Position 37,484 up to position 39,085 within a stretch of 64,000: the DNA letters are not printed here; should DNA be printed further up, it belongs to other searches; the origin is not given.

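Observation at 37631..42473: Giant 2278-aa LXG protein with a roughly 1600-aa C-terminal extension of unknown function and no obvious immunity gene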

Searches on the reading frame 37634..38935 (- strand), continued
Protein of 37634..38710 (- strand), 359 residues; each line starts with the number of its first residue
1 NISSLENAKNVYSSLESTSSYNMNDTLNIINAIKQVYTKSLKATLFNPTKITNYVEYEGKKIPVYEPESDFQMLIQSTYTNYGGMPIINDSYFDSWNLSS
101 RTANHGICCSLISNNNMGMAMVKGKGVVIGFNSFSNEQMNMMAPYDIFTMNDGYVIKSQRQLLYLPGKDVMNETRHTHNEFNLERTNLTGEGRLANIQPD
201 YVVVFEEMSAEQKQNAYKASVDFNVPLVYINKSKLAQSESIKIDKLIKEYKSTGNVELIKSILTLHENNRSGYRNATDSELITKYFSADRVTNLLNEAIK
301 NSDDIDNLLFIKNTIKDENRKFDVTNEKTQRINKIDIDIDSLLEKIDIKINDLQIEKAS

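Call 54: find_encoding_contigs(protein=P0046, flank=8000, max_places=3)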
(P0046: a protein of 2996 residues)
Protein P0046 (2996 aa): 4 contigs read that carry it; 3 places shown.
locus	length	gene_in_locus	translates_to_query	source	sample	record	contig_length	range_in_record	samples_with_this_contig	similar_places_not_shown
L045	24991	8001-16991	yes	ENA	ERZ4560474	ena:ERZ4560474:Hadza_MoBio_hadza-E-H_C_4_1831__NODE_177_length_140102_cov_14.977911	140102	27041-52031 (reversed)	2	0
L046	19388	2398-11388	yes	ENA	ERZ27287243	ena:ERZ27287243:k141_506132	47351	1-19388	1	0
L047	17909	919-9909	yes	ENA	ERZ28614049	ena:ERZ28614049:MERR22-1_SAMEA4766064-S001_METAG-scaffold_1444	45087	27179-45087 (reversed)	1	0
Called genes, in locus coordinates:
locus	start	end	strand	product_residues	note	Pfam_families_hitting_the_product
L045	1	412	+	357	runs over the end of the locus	PF03979:Sigma70_r1_1, PF00140:Sigma70_r1_2, PF04542:Sigma70_r2, PF04539:Sigma70_r3, PF04545:Sigma70_r4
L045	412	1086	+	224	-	PF02475:TRM5-TYW2_MTfase (weak), PF05175:MTS (weak), PF06325:PrmA (weak), PF12847:Methyltransf_18, PF04816:TrmK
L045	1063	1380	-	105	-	PF14181:YqfQ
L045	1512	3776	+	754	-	PF00482:T2SSF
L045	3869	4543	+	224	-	PF06750:A24_N_bact, PF01478:Peptidase_A24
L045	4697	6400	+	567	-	PF07963:N_methyl, PF00041:fn3 (faint), PF25059:FN3_DSCAM-DSCAML_C (faint)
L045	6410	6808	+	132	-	-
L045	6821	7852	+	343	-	-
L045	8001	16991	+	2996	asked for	-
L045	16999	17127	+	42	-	-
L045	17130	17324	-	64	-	-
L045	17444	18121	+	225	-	-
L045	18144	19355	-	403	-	PF05496:RuvB_N, PF00004:AAA, PF07728:AAA_5 (faint), PF16193:AAA_assoc_2, PF12002:MgsA_C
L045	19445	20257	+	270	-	PF12224:Amidoligase_2 (weak)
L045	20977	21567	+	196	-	PF01595:CNNM (weak)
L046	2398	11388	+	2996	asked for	-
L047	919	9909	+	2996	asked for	-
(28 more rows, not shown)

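Call 74: search_solved_structures(query=A2, max_evalue=10, show_alignments=3)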
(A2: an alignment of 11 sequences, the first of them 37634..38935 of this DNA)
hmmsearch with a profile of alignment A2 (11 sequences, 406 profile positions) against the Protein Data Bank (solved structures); distinct sequences matched with E-value up to 10: 6.
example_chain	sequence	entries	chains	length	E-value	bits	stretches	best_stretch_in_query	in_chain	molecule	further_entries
2icw_G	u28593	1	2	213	0.047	16.1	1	196-269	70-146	Mycoplasma arthritidis mitogen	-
1r5i_D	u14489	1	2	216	0.049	16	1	196-269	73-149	superantigen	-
2oje_D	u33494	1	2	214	0.051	15.9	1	196-269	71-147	Superantigen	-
3kph_A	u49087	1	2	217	0.056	15.8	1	196-269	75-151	Superantigen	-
1lvf_A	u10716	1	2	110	0.44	12.8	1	335-394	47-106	syntaxin 6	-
7jh6_A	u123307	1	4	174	7.5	8.8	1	336-397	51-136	Two-domain di-Zn(II) and porphyrin-binding protein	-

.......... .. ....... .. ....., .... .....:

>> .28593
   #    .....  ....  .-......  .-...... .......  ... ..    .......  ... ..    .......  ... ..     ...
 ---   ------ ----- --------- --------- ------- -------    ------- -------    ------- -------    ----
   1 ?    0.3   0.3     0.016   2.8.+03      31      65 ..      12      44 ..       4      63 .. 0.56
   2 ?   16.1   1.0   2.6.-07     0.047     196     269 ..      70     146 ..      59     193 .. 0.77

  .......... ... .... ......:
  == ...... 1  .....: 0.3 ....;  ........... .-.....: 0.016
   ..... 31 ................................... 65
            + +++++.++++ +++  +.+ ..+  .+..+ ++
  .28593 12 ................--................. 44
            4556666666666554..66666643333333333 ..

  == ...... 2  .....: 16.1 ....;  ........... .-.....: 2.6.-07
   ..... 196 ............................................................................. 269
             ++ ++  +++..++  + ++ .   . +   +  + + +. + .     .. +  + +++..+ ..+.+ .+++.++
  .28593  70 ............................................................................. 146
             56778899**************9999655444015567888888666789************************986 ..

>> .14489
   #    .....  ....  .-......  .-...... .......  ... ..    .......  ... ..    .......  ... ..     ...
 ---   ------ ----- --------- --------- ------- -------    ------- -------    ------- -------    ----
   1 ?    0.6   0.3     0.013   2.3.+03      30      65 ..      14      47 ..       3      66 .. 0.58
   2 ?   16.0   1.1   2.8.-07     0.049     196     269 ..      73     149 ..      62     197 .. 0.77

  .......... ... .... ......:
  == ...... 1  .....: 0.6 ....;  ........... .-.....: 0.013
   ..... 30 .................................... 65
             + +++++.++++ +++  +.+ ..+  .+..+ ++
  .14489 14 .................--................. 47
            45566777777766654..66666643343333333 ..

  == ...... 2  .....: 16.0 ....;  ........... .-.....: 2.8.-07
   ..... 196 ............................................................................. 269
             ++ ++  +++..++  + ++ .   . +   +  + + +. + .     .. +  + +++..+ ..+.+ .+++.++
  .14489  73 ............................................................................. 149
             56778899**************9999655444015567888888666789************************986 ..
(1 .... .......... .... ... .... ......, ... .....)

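Call 77: search_protein_families(library=pfam, proteins=[P0034, P0036, P0046], max_evalue=0.01)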
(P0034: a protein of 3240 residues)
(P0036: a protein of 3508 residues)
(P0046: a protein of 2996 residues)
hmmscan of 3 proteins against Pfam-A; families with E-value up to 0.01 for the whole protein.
P0034 (3240 aa): 0 families

P0036 (3508 aa): 0 families

P0046 (2996 aa): 0 families

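Call 79: find_encoding_contigs(protein=P0038, flank=7000, max_places=2)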
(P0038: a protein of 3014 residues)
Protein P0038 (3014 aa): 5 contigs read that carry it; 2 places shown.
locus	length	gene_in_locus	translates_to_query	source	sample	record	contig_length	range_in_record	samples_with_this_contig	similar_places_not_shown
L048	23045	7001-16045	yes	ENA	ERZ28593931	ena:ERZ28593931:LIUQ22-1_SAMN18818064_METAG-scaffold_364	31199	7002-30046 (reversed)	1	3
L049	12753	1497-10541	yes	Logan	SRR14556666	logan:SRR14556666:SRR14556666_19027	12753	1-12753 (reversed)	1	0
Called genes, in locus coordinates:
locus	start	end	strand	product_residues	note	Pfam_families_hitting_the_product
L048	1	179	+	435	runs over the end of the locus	PF25888:WHD_DnaB, PF07261:DnaB_2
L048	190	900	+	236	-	-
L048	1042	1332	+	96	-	-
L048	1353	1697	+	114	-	-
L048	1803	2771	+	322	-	-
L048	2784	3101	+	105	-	-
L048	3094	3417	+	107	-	-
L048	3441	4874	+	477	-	PF07737:ATLF (faint)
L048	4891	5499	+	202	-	-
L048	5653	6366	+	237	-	-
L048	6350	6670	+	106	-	PF06013:WXG100 (weak)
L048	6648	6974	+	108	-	-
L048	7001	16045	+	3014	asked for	-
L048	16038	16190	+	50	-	-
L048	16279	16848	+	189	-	-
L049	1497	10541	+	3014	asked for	-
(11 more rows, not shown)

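Call 80: find_encoding_contigs(protein=P0036, flank=7000, max_places=2)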
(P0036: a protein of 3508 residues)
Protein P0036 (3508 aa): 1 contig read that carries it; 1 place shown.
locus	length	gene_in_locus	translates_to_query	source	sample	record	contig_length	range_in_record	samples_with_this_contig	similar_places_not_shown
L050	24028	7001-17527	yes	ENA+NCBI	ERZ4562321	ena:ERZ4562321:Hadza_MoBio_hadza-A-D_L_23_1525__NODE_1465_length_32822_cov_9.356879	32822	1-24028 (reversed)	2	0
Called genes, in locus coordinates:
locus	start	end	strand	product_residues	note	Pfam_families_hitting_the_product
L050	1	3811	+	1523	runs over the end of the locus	PF01580:FtsK_SpoIIIE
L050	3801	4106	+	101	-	-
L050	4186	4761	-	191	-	PF13808:DDE_Tnp_1_assoc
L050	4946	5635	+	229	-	-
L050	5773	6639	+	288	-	-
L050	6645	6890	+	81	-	-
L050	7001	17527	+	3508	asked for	-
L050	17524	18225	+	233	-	-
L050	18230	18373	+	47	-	-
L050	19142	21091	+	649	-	PF00270:DEAD (faint), PF04851:ResIII, PF17757:UvrB_inter, PF27431:UvrB_3rd, PF00271:Helicase_C, PF12344:UvrB, PF02151:UVR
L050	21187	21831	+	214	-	-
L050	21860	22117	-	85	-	-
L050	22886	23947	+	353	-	-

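Call 94: fold_search(model_id=the predicted structure, library=viral)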
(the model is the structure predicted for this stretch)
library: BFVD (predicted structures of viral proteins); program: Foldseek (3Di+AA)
matches with E <= 10: 254; with E <= 0.001: 0
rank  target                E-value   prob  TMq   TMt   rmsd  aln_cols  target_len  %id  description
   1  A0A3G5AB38            4.4e-01  0.12  0.09  0.12  20.0       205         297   12  Sel1 repeat family protein (Fragment) [Hyperionvirus sp.]
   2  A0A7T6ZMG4            5.6e-01  0.38  0.16  0.09  11.1       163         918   13  Internal virion protein B [Providencia phage PSTRCR_114]
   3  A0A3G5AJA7            6.9e-01  0.08  0.10  0.08  17.5       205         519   12  Endonuclease/exonuclease/phosphatase family protein [Satyrvirus sp.]
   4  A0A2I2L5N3            8.4e-01  0.23  0.13  0.34  14.0       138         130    9  Uncharacterized protein [Orpheovirus IHUMI-LCC2]
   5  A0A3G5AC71            9.3e-01  0.25  0.15  0.11  14.0       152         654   13  Uncharacterized protein [Hyperionvirus sp.]
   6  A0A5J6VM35            1.1e+00  0.25  0.13  0.25  11.7       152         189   17  Uncharacterized protein [Megaviridae environmental sample]
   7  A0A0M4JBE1            1.3e+00  0.13  0.13  0.11  12.8       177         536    9  (no name in the UniProt tables at hand)
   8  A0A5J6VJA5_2          1.3e+00  0.05  0.11  0.07  16.5       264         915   10  Uncharacterized protein [Megaviridae environmental sample]
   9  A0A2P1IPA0            1.5e+00  0.04  0.13  0.11  19.1       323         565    9  Genome polyprotein (Fragment) [Sicinivirus sp.]
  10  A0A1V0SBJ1            1.5e+00  0.04  0.09  0.07  19.0       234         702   12  Uncharacterized protein [Catovirus CTV1]
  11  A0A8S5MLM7            1.5e+00  0.03  0.09  0.13  17.4       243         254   10  Uncharacterized protein [Podoviridae sp. ctlpi2]
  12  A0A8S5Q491            1.6e+00  0.14  0.15  0.30  13.2       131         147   14  Uncharacterized protein [Myoviridae sp. ctMYT7]
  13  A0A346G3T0            1.8e+00  0.09  0.10  0.22  20.1       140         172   13  (no name in the UniProt tables at hand)
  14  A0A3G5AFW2            1.9e+00  0.25  0.15  0.36   6.9       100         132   16  Uncharacterized protein [Solivirus sp.]
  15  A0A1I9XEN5            2.0e+00  0.20  0.17  0.22   7.2       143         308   10  (no name in the UniProt tables at hand)
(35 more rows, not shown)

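Call 97: search_protein_families(library=pfam, alignment_id=A7, max_evalue=0.001)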
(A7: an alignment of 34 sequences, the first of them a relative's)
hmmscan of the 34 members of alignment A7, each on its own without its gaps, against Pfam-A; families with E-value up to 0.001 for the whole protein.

A. member 1, P0037 (3725 aa): 1 family
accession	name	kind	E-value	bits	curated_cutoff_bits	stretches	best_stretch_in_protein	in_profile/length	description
PF01841.26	Transglut_core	-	7.9e-08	33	23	1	1350-1442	9-104/108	Transglutaminase-like superfamily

B. families by the number of members that match (of 34 scanned): 4 families
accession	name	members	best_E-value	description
PF01966.28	HD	16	5.5e-10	HD domain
PF13475.11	DUF4116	2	6.2e-07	Domain of unknown function (DUF4116)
PF24391.1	HD-CE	2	1.5e-05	HD-CE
PF01841.26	Transglut_core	1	7.9e-08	Transglutaminase-like superfamily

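Call 102: find_encoding_contigs(protein=P0133, flank=5000, max_places=2)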
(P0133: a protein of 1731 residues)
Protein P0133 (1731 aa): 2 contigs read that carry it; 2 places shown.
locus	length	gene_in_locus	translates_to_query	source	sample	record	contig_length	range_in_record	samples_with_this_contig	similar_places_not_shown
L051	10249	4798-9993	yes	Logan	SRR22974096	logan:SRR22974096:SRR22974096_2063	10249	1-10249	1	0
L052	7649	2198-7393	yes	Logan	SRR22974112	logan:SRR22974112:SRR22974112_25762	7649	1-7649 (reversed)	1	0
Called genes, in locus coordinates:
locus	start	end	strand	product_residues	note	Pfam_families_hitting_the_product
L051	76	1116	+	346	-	PF02163:Peptidase_M50, PF00595:PDZ, PF13180:PDZ_2, PF14685:PDZ_Tricorn (faint), PF17820:PDZ_6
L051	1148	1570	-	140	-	PF10612:Spore-coat_CotZ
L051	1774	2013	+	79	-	PF07873:YabP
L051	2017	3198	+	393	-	PF06898:YqfD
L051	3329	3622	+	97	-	PF06013:WXG100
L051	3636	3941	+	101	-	PF06013:WXG100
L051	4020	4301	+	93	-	PF06013:WXG100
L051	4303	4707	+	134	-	-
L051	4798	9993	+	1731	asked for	-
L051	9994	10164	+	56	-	-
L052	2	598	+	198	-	?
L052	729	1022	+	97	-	PF06013:WXG100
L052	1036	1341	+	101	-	PF06013:WXG100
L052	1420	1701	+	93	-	PF06013:WXG100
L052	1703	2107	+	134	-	-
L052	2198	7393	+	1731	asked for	-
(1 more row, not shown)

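Call 103: find_encoding_contigs(protein=P0082, flank=5000, max_places=2)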
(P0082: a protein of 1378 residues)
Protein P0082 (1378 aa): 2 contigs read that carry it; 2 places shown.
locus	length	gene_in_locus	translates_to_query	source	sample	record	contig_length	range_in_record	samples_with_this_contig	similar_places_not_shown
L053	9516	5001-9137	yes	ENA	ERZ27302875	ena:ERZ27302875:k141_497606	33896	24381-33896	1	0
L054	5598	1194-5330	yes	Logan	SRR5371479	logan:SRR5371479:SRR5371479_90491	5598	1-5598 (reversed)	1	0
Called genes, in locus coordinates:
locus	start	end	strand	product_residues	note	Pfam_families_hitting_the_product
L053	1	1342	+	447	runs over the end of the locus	PF01235:Na_Ala_symp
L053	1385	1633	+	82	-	PF07873:YabP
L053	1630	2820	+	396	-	PF06898:YqfD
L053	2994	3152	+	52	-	-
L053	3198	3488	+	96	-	PF06013:WXG100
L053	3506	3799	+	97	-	PF06013:WXG100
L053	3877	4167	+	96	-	PF06013:WXG100 (weak)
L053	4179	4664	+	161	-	-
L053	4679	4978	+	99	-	PF13780:DUF4176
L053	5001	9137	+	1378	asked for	-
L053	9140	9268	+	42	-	-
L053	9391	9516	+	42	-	?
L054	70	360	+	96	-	PF06013:WXG100 (weak)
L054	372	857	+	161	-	-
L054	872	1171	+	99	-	PF13780:DUF4176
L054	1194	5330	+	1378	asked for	-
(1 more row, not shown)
